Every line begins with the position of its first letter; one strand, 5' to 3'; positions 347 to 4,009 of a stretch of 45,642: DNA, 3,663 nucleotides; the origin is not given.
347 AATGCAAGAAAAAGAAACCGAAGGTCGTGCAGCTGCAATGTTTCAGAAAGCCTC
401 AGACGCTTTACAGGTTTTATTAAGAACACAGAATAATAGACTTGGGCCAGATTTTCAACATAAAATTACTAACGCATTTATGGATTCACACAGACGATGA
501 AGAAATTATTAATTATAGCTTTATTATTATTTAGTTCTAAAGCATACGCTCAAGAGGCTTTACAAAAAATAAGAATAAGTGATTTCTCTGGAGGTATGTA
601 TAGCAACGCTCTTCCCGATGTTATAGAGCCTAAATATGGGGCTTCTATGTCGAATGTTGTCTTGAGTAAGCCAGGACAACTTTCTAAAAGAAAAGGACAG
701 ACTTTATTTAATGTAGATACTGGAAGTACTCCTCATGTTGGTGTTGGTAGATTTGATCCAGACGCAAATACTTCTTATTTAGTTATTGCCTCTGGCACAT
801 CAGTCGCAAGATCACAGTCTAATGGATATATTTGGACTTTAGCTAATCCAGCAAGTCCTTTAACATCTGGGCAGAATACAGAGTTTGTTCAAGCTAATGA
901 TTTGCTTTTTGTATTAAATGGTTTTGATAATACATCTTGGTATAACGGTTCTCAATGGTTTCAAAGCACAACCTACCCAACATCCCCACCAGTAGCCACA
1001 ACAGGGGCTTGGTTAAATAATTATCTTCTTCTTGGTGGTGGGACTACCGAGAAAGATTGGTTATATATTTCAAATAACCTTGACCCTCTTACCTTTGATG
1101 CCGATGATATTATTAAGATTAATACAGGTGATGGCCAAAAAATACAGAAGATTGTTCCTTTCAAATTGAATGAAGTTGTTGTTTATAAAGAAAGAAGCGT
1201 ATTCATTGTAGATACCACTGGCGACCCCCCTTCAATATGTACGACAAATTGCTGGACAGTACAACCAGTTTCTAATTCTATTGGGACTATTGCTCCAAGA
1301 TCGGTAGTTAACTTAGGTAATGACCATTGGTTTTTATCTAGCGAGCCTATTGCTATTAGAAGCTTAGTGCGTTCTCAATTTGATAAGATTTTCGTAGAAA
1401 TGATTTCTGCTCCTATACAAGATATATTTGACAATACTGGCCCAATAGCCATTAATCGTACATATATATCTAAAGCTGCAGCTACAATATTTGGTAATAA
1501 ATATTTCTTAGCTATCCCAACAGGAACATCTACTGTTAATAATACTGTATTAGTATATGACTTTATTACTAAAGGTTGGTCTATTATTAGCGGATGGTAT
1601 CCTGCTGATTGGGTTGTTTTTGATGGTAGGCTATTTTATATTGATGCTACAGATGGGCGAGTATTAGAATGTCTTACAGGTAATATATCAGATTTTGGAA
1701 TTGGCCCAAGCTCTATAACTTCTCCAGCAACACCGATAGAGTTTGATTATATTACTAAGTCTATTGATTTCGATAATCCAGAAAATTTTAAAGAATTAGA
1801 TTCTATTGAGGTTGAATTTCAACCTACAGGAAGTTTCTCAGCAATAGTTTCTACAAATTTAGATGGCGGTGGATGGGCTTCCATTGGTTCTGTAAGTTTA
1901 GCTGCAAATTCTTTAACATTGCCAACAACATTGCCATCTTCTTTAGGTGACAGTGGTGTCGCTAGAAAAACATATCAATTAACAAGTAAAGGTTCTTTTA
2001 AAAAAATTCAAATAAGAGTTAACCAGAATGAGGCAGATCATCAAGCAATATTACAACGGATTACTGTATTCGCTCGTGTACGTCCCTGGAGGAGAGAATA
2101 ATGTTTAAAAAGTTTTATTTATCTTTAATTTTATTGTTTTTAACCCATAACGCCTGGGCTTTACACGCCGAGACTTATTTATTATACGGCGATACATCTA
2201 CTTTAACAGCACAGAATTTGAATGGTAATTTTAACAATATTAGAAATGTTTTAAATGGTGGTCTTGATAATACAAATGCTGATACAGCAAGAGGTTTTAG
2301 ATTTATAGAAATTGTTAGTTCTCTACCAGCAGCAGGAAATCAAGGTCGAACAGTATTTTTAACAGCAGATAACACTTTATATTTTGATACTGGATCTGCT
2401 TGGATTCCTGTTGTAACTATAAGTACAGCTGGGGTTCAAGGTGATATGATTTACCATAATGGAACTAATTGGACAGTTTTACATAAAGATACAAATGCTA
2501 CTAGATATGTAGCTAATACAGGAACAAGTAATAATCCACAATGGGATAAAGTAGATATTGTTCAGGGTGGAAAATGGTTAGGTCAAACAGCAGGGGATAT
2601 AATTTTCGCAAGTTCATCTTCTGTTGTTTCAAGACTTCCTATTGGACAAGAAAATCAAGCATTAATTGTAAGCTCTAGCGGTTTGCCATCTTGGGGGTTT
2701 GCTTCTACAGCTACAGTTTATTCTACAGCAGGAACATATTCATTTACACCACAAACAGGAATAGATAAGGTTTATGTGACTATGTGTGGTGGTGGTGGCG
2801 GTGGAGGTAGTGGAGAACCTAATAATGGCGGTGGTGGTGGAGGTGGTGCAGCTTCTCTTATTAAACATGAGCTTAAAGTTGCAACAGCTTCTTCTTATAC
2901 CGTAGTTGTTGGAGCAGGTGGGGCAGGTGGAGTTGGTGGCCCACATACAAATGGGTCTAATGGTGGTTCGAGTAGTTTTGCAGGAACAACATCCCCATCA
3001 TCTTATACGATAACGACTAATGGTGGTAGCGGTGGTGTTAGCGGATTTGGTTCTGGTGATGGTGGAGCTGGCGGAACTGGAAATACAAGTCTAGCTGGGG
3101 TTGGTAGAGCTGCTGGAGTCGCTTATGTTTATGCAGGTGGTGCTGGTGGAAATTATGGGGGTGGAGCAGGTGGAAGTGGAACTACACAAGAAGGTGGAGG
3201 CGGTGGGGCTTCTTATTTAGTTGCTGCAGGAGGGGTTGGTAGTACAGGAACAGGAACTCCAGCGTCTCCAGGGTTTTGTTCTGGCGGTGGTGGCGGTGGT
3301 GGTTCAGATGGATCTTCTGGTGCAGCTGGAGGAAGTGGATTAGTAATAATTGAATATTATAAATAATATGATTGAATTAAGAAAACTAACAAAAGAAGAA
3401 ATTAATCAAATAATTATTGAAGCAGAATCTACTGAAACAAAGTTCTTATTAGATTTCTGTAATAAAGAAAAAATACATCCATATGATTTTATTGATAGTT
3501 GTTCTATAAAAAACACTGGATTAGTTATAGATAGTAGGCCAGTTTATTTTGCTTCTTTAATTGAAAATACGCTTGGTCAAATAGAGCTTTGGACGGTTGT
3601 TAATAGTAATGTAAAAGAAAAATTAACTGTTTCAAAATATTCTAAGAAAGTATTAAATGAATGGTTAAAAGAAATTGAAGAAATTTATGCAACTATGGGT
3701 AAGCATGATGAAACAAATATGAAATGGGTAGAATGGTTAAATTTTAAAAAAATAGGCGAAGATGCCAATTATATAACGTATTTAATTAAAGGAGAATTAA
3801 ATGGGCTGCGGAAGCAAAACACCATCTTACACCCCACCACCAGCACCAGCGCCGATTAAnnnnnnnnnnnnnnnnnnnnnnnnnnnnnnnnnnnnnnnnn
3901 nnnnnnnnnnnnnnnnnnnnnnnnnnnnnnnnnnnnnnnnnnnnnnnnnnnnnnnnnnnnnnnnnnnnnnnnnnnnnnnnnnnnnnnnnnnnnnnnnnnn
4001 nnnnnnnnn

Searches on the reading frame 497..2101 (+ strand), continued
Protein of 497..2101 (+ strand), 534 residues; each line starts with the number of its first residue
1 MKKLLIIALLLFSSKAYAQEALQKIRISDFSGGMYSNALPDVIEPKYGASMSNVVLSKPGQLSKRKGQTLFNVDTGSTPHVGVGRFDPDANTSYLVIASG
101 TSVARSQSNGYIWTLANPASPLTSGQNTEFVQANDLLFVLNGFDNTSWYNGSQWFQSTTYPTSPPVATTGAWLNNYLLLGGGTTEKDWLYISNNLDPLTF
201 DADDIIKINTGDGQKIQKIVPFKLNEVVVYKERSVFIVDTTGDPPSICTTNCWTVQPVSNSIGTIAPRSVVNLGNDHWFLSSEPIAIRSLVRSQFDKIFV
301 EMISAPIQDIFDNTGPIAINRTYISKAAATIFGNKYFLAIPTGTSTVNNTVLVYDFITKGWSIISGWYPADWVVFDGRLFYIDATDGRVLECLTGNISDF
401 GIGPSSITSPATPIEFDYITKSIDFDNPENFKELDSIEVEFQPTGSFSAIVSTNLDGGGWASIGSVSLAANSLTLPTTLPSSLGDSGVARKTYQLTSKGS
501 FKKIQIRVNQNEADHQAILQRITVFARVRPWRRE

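Call 89: find_encoding_contigs(protein=P0143, flank=10000, max_places=1)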
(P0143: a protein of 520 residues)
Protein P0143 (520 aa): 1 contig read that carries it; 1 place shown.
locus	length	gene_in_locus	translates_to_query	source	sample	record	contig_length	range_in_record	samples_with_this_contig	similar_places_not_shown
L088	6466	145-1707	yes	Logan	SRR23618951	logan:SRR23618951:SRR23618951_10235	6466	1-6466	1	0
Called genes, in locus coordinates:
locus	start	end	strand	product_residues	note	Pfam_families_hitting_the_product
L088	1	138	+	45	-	?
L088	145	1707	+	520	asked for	-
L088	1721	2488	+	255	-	-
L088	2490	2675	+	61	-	-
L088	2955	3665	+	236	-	-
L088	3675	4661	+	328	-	-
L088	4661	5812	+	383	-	-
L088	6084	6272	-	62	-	-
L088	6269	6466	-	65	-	?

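Call 96: search_protein_families(library=ncbifam, proteins=[window:497-2101:+], max_evalue=0.01)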
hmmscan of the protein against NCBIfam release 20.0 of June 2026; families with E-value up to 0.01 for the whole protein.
window:497-2101:+ (534 aa): 0 families

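Call 102: find_encoding_contigs(protein=P0150, flank=10000, max_places=1)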
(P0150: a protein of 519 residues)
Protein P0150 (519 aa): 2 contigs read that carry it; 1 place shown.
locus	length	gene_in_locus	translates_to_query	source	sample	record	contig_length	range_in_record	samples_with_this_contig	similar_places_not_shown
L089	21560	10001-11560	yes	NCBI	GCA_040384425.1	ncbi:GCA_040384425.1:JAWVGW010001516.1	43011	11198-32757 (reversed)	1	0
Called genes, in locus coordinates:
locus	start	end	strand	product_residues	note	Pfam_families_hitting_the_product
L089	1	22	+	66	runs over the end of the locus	-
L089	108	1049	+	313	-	-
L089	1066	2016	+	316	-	-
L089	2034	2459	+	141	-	-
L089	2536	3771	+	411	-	PF08421:Methyltransf_13, PF13489:Methyltransf_23, PF08242:Methyltransf_12 (weak), PF08484:Methyltransf_14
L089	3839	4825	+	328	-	-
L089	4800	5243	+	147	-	-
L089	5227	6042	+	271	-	PF13641:Glyco_tranf_2_3 (weak), PF00535:Glycos_transf_2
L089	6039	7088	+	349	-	PF01075:Glyco_transf_9 (weak)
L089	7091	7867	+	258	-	PF13489:Methyltransf_23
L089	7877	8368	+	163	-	-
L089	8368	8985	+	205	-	PF13385:Laminin_G_3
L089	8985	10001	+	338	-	PF24175:SU10_adaptor (faint)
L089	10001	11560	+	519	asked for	-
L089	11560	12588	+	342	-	PF05475:Chlam_vir (weak)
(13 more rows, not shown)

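Call 103: find_encoding_contigs(protein=P0173, flank=10000, max_places=1)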
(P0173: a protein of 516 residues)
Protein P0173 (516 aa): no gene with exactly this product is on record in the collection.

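Call 104: find_encoding_contigs(protein=P0136, flank=10000, max_places=1)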
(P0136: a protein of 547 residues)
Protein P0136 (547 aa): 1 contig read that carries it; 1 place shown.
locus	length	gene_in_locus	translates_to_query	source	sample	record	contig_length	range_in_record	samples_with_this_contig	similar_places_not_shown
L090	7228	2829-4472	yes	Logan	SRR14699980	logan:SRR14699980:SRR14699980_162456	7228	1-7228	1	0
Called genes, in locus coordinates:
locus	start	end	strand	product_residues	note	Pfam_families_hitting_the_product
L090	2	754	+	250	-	?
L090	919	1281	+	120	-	-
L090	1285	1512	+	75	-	-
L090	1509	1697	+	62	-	-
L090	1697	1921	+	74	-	-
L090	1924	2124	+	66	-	-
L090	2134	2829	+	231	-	PF24175:SU10_adaptor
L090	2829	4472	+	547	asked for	-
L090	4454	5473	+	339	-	-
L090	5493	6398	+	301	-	-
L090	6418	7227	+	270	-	?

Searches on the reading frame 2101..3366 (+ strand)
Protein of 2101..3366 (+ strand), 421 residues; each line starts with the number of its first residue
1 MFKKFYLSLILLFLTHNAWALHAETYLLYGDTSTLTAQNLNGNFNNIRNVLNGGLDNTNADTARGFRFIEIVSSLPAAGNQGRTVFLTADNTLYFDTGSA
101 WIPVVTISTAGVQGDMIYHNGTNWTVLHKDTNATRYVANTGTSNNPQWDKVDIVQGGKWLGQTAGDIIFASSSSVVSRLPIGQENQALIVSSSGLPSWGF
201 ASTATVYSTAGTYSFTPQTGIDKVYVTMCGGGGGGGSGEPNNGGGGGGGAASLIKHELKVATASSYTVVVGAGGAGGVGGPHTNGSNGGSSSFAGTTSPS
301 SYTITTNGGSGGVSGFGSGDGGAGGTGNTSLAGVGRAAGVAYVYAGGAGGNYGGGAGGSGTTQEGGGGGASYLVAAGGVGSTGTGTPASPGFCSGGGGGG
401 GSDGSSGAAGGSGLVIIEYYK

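Call 6: search_protein_families(library=pfam, proteins=[window:2101-3366:+], max_evalue=0.01)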
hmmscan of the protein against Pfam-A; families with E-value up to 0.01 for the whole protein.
window:2101-3366:+ (421 aa): 1 family
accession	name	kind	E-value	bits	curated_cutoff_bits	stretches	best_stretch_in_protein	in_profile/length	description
PF21722.4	Gly_rich_2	-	1.1e-17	65.3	24.3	1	209-420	2-226/226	Glycine-rich domain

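Call 7: search_protein_families(library=phrogs, proteins=[window:2101-3366:+], max_evalue=0.01)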
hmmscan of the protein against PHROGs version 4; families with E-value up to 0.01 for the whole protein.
window:2101-3366:+ (421 aa): 6 families
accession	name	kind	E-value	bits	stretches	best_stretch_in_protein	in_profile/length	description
phrog_863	-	tail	1.5e-20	74.7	1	121-420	302-604/690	tail fiber assembly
phrog_2295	-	unknown function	4.3e-12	46.4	1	50-370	430-742/1183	-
phrog_356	-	tail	2.5e-09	37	1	203-370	660-831/924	minor tail protein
phrog_4474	-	unknown function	3.8e-06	27.5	1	102-411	56-361/407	-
phrog_6202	-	tail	4.1e-05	23.9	1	62-419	353-636/636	tail fiber protein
phrog_21412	-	tail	0.00025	19.9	1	199-419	1253-1450/1452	tail fiber protein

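Call 64: search_solved_structures(query=window:2101-3366:+, max_evalue=0.1)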
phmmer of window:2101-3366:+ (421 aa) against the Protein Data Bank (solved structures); distinct sequences matched with E-value up to 0.1: 2.
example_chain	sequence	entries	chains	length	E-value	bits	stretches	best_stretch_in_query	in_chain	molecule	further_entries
7wvf_C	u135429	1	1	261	0.005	19.2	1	152-275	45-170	mAb12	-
9d93_Qa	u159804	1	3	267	0.044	16.1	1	220-419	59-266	Tail wing brush, gp33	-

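Call 96: search_protein_families(library=ncbifam, proteins=[window:2101-3366:+], max_evalue=0.01)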
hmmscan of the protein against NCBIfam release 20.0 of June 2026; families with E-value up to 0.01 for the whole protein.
window:2101-3366:+ (421 aa): 0 families

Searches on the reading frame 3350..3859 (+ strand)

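Call 24: search_protein_families(library=pfam, proteins=[window:3350-3859:+], max_evalue=0.01)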
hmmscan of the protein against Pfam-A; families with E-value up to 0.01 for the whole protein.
window:3350-3859:+ (169 aa): 1 family
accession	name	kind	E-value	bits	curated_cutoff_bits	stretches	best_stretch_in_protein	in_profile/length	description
PF09452.15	Mvb12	-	0.0061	17.5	25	1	92-131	29-68/90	ESCRT-I subunit Mvb12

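Call 25: search_protein_families(library=phrogs, proteins=[window:3350-3859:+], max_evalue=0.01)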
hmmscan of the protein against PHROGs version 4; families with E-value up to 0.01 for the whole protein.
window:3350-3859:+ (169 aa): 0 families
